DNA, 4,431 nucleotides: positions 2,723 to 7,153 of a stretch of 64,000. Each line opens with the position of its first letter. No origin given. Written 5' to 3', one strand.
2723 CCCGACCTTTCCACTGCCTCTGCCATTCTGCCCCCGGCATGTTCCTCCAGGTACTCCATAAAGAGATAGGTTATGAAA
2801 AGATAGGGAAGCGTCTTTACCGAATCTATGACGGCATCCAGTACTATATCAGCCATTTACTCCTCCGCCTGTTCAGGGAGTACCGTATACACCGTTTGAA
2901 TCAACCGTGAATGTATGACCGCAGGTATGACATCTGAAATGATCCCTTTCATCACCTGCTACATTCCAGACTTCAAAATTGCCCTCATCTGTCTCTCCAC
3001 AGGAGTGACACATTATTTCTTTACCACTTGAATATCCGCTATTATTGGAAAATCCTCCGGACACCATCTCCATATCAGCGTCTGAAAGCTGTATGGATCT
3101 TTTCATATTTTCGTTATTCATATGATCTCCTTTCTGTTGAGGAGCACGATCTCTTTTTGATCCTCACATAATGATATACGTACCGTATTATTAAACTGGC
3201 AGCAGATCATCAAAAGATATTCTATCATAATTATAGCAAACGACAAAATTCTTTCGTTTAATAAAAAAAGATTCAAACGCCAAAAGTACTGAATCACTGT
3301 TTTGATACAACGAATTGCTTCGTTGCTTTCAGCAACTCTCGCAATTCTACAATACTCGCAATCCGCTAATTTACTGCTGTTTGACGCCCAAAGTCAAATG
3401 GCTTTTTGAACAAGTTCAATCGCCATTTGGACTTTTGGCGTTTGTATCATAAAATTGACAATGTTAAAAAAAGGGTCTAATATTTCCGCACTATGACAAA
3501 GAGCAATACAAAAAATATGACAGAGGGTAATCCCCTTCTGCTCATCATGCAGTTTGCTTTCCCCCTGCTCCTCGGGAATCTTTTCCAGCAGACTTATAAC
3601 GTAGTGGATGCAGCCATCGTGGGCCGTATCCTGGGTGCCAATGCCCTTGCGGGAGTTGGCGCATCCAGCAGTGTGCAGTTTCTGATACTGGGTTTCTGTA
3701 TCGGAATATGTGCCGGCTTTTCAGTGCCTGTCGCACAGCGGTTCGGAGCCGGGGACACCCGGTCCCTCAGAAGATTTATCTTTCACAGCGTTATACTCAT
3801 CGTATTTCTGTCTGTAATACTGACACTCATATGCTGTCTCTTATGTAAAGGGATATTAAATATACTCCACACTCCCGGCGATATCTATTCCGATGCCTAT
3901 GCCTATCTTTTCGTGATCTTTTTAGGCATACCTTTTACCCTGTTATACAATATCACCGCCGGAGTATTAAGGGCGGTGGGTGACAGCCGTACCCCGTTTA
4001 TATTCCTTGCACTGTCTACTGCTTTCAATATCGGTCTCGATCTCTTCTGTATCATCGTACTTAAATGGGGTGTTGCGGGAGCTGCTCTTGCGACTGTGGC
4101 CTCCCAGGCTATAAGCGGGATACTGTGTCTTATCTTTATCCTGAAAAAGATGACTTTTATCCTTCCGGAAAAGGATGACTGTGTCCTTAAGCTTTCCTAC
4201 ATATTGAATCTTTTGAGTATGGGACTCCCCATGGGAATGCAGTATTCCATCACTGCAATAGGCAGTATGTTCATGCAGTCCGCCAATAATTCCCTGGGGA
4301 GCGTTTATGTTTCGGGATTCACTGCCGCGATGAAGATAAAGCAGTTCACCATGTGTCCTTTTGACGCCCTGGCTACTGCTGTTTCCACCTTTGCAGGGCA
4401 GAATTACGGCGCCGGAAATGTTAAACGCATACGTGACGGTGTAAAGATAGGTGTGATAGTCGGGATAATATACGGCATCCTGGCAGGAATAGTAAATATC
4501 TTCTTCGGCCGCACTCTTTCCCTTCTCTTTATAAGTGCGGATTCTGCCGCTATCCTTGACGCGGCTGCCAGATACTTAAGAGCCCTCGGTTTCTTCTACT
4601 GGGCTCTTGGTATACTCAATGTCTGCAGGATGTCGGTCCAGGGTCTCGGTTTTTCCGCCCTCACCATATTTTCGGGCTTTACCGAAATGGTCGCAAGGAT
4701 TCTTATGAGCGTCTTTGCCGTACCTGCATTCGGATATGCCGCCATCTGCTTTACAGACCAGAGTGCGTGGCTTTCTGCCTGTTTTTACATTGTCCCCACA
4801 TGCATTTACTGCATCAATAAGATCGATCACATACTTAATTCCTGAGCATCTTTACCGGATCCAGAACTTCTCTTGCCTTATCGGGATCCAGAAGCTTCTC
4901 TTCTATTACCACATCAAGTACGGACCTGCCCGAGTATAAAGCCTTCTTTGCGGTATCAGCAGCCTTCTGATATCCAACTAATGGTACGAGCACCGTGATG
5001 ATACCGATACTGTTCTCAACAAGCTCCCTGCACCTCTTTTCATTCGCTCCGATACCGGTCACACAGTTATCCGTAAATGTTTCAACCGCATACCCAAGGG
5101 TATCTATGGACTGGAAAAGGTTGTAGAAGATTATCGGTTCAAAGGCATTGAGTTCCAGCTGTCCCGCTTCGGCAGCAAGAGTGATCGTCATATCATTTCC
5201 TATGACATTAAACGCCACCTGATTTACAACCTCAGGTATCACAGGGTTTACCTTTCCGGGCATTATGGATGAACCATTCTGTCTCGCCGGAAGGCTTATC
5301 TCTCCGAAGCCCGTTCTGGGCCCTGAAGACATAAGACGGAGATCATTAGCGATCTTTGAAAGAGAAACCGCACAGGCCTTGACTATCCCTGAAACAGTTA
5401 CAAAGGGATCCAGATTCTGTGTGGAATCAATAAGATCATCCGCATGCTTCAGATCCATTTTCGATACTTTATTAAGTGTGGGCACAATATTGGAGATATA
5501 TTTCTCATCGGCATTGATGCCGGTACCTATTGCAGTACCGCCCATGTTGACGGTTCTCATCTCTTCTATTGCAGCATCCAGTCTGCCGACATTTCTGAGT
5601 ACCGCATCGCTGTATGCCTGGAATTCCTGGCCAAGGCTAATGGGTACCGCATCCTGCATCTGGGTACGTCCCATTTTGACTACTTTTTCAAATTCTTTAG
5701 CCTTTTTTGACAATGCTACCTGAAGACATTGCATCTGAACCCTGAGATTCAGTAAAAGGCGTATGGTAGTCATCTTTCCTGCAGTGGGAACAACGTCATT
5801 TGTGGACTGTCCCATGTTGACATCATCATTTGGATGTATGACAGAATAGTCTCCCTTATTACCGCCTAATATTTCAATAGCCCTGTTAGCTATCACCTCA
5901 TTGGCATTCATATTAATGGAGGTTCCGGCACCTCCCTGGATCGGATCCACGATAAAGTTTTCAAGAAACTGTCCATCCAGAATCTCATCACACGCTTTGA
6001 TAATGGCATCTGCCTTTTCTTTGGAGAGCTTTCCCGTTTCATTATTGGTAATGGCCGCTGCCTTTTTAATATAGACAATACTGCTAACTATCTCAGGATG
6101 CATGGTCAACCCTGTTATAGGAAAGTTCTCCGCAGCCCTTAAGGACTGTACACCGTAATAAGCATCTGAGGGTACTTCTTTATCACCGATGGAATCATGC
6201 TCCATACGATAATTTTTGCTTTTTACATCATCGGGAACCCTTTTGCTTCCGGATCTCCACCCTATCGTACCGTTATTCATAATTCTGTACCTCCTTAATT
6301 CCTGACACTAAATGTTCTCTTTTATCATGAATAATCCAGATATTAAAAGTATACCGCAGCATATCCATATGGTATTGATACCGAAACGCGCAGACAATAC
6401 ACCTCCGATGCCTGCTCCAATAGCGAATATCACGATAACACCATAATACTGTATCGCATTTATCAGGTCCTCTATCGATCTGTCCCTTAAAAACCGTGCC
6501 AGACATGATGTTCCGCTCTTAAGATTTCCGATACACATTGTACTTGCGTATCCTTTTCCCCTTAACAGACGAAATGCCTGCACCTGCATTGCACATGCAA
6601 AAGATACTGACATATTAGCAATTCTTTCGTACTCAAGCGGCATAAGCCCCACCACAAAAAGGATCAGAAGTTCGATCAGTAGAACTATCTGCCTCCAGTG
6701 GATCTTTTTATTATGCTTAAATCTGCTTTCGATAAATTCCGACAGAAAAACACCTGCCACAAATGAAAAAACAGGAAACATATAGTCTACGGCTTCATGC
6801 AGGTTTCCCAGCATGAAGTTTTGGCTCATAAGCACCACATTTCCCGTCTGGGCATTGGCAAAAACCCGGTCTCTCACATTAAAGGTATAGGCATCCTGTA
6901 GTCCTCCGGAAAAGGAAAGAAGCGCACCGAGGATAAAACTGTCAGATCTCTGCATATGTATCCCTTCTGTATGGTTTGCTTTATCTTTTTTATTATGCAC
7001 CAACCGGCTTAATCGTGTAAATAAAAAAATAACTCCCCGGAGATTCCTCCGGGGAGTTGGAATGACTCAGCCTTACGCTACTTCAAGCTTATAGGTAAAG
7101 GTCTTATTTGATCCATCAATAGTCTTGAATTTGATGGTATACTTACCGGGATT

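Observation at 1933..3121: Double-glycine-leader Cys4 zinc-ribbon peptide co-transcribed with a His/Cys-rich 10-TM permease, with no C39/ABC exporter nearby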

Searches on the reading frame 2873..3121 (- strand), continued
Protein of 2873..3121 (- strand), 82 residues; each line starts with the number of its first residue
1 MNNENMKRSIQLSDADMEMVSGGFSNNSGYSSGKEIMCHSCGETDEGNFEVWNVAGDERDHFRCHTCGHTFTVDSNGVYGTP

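Call 48: search_protein_families(library=ncbifam, proteins=[L009:10004-12181:+, L009:12260-14443:+, L009:9771-10001:+, L009:9619-9774:+, L009:7725-9014:+, L009:14765-15295:+], max_evalue=0.00001)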
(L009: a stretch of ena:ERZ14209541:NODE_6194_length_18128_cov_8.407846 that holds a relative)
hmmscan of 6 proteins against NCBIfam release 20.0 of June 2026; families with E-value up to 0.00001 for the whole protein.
L009:10004-12181:+ (725 aa): 187 families (the best 25 are shown)
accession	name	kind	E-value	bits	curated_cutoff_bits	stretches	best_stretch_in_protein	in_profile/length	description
TIGR03796.1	NHLM_micro_ABC1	equivalog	1.7e-275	915.8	853.3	1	15-722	1-709/710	NHLP family bacteriocin export ABC transporter peptidase/permease/ATPase subunit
TIGR01846.1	type_I_sec_HlyB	subfamily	4.6e-110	368.9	725.55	1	30-721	3-688/694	type I secretion system permease/ATPase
TIGR03797.1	NHLM_micro_ABC2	equivalog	7.3e-109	365.2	709.4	1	109-722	80-682/686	NHLP bacteriocin export ABC transporter permease/ATPase subunit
TIGR01193.1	bacteriocin_ABC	subfamily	4.9e-100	336.1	523.85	1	21-723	1-707/708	peptide cleavage/export ABC transporter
TIGR02203.1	MsbA_lipidA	equivalog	5.2e-93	312.5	602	1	176-724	21-568/572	lipid A export permease/ATP-binding protein MsbA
TIGR03375.1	type_I_sec_LssB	subfamily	1.8e-90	304.2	693.1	1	30-714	5-691/696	type I secretion system permease/ATPase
TIGR00958.1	3a01208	subfamily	1.5e-85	287.9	874.6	1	172-721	166-710/711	antigen peptide transporter 2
TIGR02204.1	MsbA_rel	hypoth_equivalog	1.8e-83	281.2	780.4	1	172-723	21-573/576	ABC transporter, permease/ATP-binding protein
NF045513.1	HepA_fam_ABC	equivalog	3.8e-76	256.8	725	1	218-716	97-600/610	heterocyst formation ABC transporter subunit HepA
NF010178.0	PRK13657.1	equivalog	1.3e-75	255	733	1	196-722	46-567/588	glucan ABC transporter ATP-binding protein/ permease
NF008381.0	PRK11176.1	equivalog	1.2e-74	251.7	867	1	206-723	62-577/582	lipid A ABC transporter ATP-binding protein/permease MsbA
NF052233.1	CphA_assoc_ABC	equivalog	1.1e-73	248.8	880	1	213-722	234-740/766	cyanophycin metabolism-associated ABC transporter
TIGR01842.1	type_I_sec_PrtD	subfamily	3.3e-66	224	510.15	1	189-713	26-542/544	type I secretion system permease/ATPase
NF045998.1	cleave_ABC_plasm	equivalog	1.2e-65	222.1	500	1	21-672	2-646/673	Mbov_0121 family peptidase domain-containing ABC transporter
TIGR01192.1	chvA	subfamily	4.9e-63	213.7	585.4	1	400-722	248-567/585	glucan export ABC transporter ATP-binding protein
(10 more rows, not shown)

L009:12260-14443:+ (727 aa): 185 families (the best 25 are shown)
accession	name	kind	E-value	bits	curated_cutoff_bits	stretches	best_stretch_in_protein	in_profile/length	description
TIGR03797.1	NHLM_micro_ABC2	equivalog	6.5e-225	748.7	709.4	1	66-723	26-685/686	NHLP bacteriocin export ABC transporter permease/ATPase subunit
TIGR01846.1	type_I_sec_HlyB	subfamily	2.9e-103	346.5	725.55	1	184-723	146-692/694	type I secretion system permease/ATPase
TIGR03796.1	NHLM_micro_ABC1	equivalog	5.5e-101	338.9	853.3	1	178-720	155-709/710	NHLP family bacteriocin export ABC transporter peptidase/permease/ATPase subunit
TIGR02203.1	MsbA_lipidA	equivalog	9.2e-88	295.1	602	1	177-721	14-567/572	lipid A export permease/ATP-binding protein MsbA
TIGR03375.1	type_I_sec_LssB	subfamily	4.3e-85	286.4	693.1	1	183-711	155-690/696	type I secretion system permease/ATPase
TIGR02204.1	MsbA_rel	hypoth_equivalog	8.4e-81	272.3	780.4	1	179-723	19-575/576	ABC transporter, permease/ATP-binding protein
NF010178.0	PRK13657.1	equivalog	2.2e-76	257.5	733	1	185-725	27-572/588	glucan ABC transporter ATP-binding protein/ permease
TIGR01193.1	bacteriocin_ABC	subfamily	6.9e-76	256.2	523.85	1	181-721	160-707/708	peptide cleavage/export ABC transporter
NF045513.1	HepA_fam_ABC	equivalog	1.4e-73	248.4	725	1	209-717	87-603/610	heterocyst formation ABC transporter subunit HepA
TIGR00958.1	3a01208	subfamily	2.7e-68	230.9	874.6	1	477-720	466-711/711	antigen peptide transporter 2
NF008381.0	PRK11176.1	equivalog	7.6e-68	229.3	867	1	170-722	16-578/582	lipid A ABC transporter ATP-binding protein/permease MsbA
NF052233.1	CphA_assoc_ABC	equivalog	3.9e-66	223.9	880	1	181-724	194-744/766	cyanophycin metabolism-associated ABC transporter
TIGR01192.1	chvA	subfamily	3.8e-57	194.2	585.4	1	404-723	247-570/585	glucan export ABC transporter ATP-binding protein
NF008364.0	PRK11160.1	equivalog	9.4e-57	192.9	630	1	254-722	97-574/575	heme ABC transporter ATP-binding protein/permease CydC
TIGR01842.1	type_I_sec_PrtD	subfamily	2.2e-55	188.3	510.15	1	183-711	12-542/544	type I secretion system permease/ATPase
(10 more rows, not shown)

L009:9771-10001:+ (76 aa): 1 family
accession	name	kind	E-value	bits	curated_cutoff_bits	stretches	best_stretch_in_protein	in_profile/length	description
TIGR03794.1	NHLM_micro_HlyD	equivalog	6.2e-10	38.6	156.2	1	15-57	1-43/421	NHLP bacteriocin system secretion protein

L009:9619-9774:+ (51 aa): 0 families

L009:7725-9014:+ (429 aa): 22 families
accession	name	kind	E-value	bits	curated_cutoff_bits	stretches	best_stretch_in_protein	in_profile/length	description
NF010684.1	PRK14084.1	equivalog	1.7e-14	54.2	375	1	1-125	1-125/254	response regulator transcription factor LytR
NF008677.0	PRK11697.1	equivalog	3.4e-13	49.5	246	1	32-125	33-125/238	two-component system response regulator BtsR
NF008296.0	PRK11083.1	equivalog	1.4e-11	44.3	273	1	15-181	15-186/228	two-component system response regulator CreB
NF008318.0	PRK11107.1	equivalog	6.1e-10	37.8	890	1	3-157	670-825/920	two-component sensor histidine kinase BarA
TIGR01387.1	cztR_silR_copR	subfamily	3.1e-08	33.5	279.2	1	32-178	28-177/218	heavy metal response regulator transcription factor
NF001965.0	PRK00742.1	subfamily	9.3e-08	31.6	293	1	31-133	34-141/357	chemotaxis-specific protein-glutamate methyltransferase CheB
NF041946.1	LuxO_transreg_Vib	equivalog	1.2e-07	30.8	800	1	33-126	27-122/463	quorum-sensing sigma-54 dependent transcriptional regulator LuxO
NF045944.1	ResRegRpaBCyano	equivalog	1.4e-07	31.1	330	1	30-125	25-121/229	response regulator transcription factor RpaB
NF045505.1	RR_RssB_Pseudo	equivalog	2.8e-07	29.9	700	1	25-127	28-135/394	two-component system response regulator RssB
NF041734.1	resp_reg_RppA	equivalog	3.6e-07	29.8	250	1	33-179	31-187/229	two-component system response regulator RppA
NF040689.1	MtrAB_MtrA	equivalog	6.7e-07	28.9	300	1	29-120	25-118/219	MtrAB system response regulator MtrA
NF052313.1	T9SS_RR_PorX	equivalog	7.3e-07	28.3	300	1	32-115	30-115/513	T9SS response regulator signal transducer PorX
NF045991.1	RespRegCtrARhodob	equivalog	1.1e-06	28.6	350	1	23-115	20-115/224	response regulator transcription factor CtrA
NF041367.1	CheY_Halo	equivalog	1.8e-06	28.3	200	1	31-113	27-111/114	chemotaxis protein CheY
NF008034.0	PRK10766.1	equivalog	2.9e-06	27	275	1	30-129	29-130/231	two-component system response regulator TorR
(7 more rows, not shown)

L009:14765-15295:+ (176 aa): 71 families (the best 25 are shown)
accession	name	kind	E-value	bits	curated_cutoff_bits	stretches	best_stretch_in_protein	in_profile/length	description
TIGR02937.1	sigma70-ECF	superfamily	1.2e-26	93.4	42.9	1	8-164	2-164/165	sigma-70 family RNA polymerase sigma factor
TIGR02952.1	Sig70_famx2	equivalog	3.2e-26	92.3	206.45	1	5-162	9-167/170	ECF subfamily RNA polymerase sigma factor, BldN family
TIGR02985.1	Sig70_bacteroi1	subfamily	1.3e-22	80.7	126.4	1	8-163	2-160/162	RNA polymerase sigma-70 factor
NF009166.1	PRK12513.1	equivalog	1.4e-20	73.8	206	1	6-163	21-184/193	RNA polymerase sigma factor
TIGR02989.1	Sig-70_gvs1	subfamily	3.3e-20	72.6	124.55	1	8-160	2-156/158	RNA polymerase sigma-70 factor, Rhodopirellula/Verrucomicrobium family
TIGR02950.1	SigM_subfam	subfamily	1.6e-18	67.1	147.95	1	10-162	3-155/159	RNA polymerase sigma factor, SigM family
NF007227.0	PRK09645.1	subfamily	3.9e-18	66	202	1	4-162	10-167/177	sigma-70 family RNA polymerase sigma factor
NF007216.0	PRK09638.1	equivalog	7.4e-18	64.9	194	1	8-167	19-176/180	RNA polymerase sigma factor SigY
NF006930.0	PRK09415.1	subfamily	1.7e-17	63.8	198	1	14-163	22-173/179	RNA polymerase factor sigma C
TIGR02959.1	SigZ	equivalog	9.1e-17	61.4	168.65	1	20-163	8-146/170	RNA polymerase sigma factor SigZ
NF058625.1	sigma_PG0214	equivalog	1.2e-16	60.9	130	1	8-163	5-159/170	GFO_1088 family ECF-type sigma factor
NF007226.0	PRK09644.1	equivalog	1.7e-15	57.5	199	1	10-168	4-162/166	RNA polymerase sigma factor SigM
TIGR02983.1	SigE-fam_strep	subfamily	2.2e-15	56.9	141.55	1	5-165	4-158/162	SigE family RNA polymerase sigma factor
NF009170.0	PRK12517.1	subfamily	4.9e-15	55.4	197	1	7-168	23-179/188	RNA polymerase sigma factor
NF007220.0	PRK09639.1-5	equivalog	8.5e-15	55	260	1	8-166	4-165/181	RNA polymerase sigma factor SigX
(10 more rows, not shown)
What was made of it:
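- The exporter in relatives is the type first described with NHLP/Nif11 RiPPs (call 48).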

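Call 73: search_protein_families(library=pfam, alignment_id=A6, max_evalue=0.00001)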
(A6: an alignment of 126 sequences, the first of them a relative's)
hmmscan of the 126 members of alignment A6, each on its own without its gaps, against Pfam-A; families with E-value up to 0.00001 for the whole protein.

A. member 1, L008:411-731:- (107 aa): 0 families

B. families by the number of members that match (of 126 scanned): 84 families (the first 25 are shown)
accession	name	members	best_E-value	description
PF00005.33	ABC_tran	7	5.7e-33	ABC transporter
PF00072.30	Response_reg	7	6.7e-26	Response regulator receiver domain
PF02518.31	HATPase_c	5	4.9e-27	Histidine kinase-, DNA gyrase B-, and HSP90-like ATPase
PF00664.28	ABC_membrane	5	7.5e-26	ABC transporter transmembrane region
PF02463.25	SMC_N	5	5.2e-10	RecF/RecN/SMC N terminal domain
PF00892.27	EamA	4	3.5e-33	EamA-like transporter family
PF00015.26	MCPsignal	3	3e-40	Methyl-accepting chemotaxis protein (MCP) signalling domain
PF00990.26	GGDEF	3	5.2e-25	Diguanylate cyclase, GGDEF domain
PF00583.31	Acetyltransf_1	3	7.1e-12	Acetyltransferase (GNAT) family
PF13508.13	Acetyltransf_7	3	2.1e-08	Acetyltransferase (GNAT) domain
PF08447.18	PAS_3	2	3e-42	PAS fold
PF03415.19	Peptidase_C11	2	4.7e-41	Clostripain family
PF03412.21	Peptidase_C39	2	1.4e-35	Peptidase C39 family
PF06580.19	His_kinase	2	5.1e-22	Histidine kinase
PF00512.31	HisKA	2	9.5e-19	His Kinase A (phospho-acceptor) domain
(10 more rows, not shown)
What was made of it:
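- Neighbour census of 126 ORFs within 3 kb of family genes (call 73): ABC_tran 7, Response_reg 7, ABC_membrane 5, HATPase_c 5, EamA 4, Peptidase_C39 2, sigma-70 2.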

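Call 80: search_dna_similar(query=window:2876-3121:-, collection=plasmids, mode=protein, max_evalue=0.001)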
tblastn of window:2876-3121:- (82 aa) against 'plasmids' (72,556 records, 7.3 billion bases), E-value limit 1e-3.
No match.

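Call 81: search_dna_similar(query=window:2876-3121:-, collection=phages, mode=protein, max_evalue=0.001)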
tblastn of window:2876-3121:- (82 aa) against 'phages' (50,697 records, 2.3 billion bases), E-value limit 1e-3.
No match.

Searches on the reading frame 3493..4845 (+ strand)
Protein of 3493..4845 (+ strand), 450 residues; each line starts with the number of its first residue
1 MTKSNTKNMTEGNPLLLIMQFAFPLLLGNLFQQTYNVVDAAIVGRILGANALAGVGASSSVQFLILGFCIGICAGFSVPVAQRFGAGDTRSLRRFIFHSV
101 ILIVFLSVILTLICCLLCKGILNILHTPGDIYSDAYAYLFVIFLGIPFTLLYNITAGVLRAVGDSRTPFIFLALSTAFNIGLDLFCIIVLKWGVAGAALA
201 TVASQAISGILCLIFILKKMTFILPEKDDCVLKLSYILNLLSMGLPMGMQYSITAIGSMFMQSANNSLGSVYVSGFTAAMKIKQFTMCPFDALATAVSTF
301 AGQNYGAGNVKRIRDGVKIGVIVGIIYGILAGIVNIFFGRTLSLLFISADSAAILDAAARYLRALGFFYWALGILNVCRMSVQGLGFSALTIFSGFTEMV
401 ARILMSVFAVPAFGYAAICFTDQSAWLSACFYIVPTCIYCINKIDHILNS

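Call 3: search_protein_families(library=pfam, proteins=[window:3493-4845:+], max_evalue=1)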
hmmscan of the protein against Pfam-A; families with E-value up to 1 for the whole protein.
window:3493-4845:+ (450 aa): 2 families
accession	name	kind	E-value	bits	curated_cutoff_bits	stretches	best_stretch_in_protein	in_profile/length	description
PF01554.23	MatE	-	6.8e-49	166.1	24.9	2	24-183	1-159/161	MatE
PF10247.14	Romo1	-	0.0071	17.2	27.6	1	310-340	3-33/66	Reactive mitochondrial oxygen species modulator 1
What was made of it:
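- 3493..4845 (+): Divergent MATE efflux gene that bounds the intergenic spacer holding the peptide gene. PF01554 at 166 bits (call 3).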

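Call 4: search_protein_families(library=ncbifam, proteins=[window:3493-4845:+], max_evalue=1)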
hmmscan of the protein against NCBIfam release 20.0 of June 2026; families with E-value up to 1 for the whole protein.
window:3493-4845:+ (450 aa): 14 families
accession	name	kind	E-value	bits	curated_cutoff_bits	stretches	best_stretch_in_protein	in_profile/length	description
TIGR00797.1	matE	subfamily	2e-53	181.7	147.4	1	24-411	1-385/396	MATE family efflux transporter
NF041801.1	MATE_SolL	equivalog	1.5e-27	96.5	780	1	5-381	9-387/458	solanimycin export family MATE transporter SolL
NF052396.1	MATE_WgkD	equivalog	5.1e-22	78.5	510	1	18-391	5-375/428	tryglysin-associated MATE efflux transporter WgkD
NF007130.1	PRK09575.1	equivalog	1.5e-20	73.9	445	1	19-380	9-370/435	MATE family efflux transporter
NF007690.0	PRK10367.1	equivalog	1.6e-19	70.2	409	1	19-362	12-354/441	MATE family efflux transporter DinF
NF001214.0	PRK00187.1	equivalog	2.7e-16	59.6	449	1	14-387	8-388/464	NorM family multidrug efflux MATE transporter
NF007562.1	PRK10189.1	equivalog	4.8e-15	55.2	465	1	18-312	29-331/470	EmmdR/YeeO family multidrug/toxin efflux MATE transporter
NF041358.1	GntT_guanitoxin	equivalog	1.3e-11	44.2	525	1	22-364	19-360/438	guanitoxin biosynthesis MATE family efflux transporter GntT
NF000217.1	MATE_multi_FepA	equivalog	4.3e-10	39.2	900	1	19-374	18-371/443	multidrug efflux MATE transporter FepA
NF000131.1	MATE_multi_MepA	equivalog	3e-09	36.6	850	1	17-395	17-396/451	multidrug efflux MATE transporter MepA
NF045578.1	export_MbnM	equivalog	5.5e-08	32.2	285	1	23-293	7-273/410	methanobactin export MATE transporter MbnM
NF045539.1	MATE_efflux1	equivalog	2.7e-05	23.5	350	1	26-250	10-233/411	MATE family Na+-driven efflux transporter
TIGR02900.1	spore_V_B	equivalog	5.3e-05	22.2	372.3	1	7-241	215-456/488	stage V sporulation protein B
NF050115.1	membrane_Rv2732c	subfamily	0.81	9.2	60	1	169-212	68-111/177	Rv2732c family membrane protein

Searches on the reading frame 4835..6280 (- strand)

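Call 82: search_protein_families(library=pfam, proteins=[window:4835-6280:-], max_evalue=0.00001)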
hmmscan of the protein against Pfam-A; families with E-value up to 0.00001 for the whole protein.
window:4835-6280:- (481 aa): 2 families
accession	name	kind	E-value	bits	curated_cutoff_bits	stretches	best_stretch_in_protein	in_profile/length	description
PF00206.25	Lyase_1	-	2.2e-92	310.2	27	1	33-361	2-312/312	Lyase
PF10415.14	FumaraseC_C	-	4.4e-16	59.5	32.5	1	427-479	1-53/54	Fumarase C C-terminus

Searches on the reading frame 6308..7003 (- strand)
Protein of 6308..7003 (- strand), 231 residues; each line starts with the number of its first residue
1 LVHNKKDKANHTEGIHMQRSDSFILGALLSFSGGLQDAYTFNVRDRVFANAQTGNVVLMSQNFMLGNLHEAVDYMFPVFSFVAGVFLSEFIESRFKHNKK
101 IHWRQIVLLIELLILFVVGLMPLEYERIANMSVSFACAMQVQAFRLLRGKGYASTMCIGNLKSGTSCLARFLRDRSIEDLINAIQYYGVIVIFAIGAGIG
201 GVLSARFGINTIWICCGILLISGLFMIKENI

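Call 82: search_protein_families(library=pfam, proteins=[window:6308-7003:-], max_evalue=0.00001)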
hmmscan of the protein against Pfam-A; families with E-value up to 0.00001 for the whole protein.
window:6308-7003:- (231 aa): 1 family
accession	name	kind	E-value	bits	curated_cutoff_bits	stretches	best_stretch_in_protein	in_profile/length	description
PF06912.16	DUF1275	-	1.6e-56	191.6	25.4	1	25-223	1-191/193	Protein of unknown function (DUF1275)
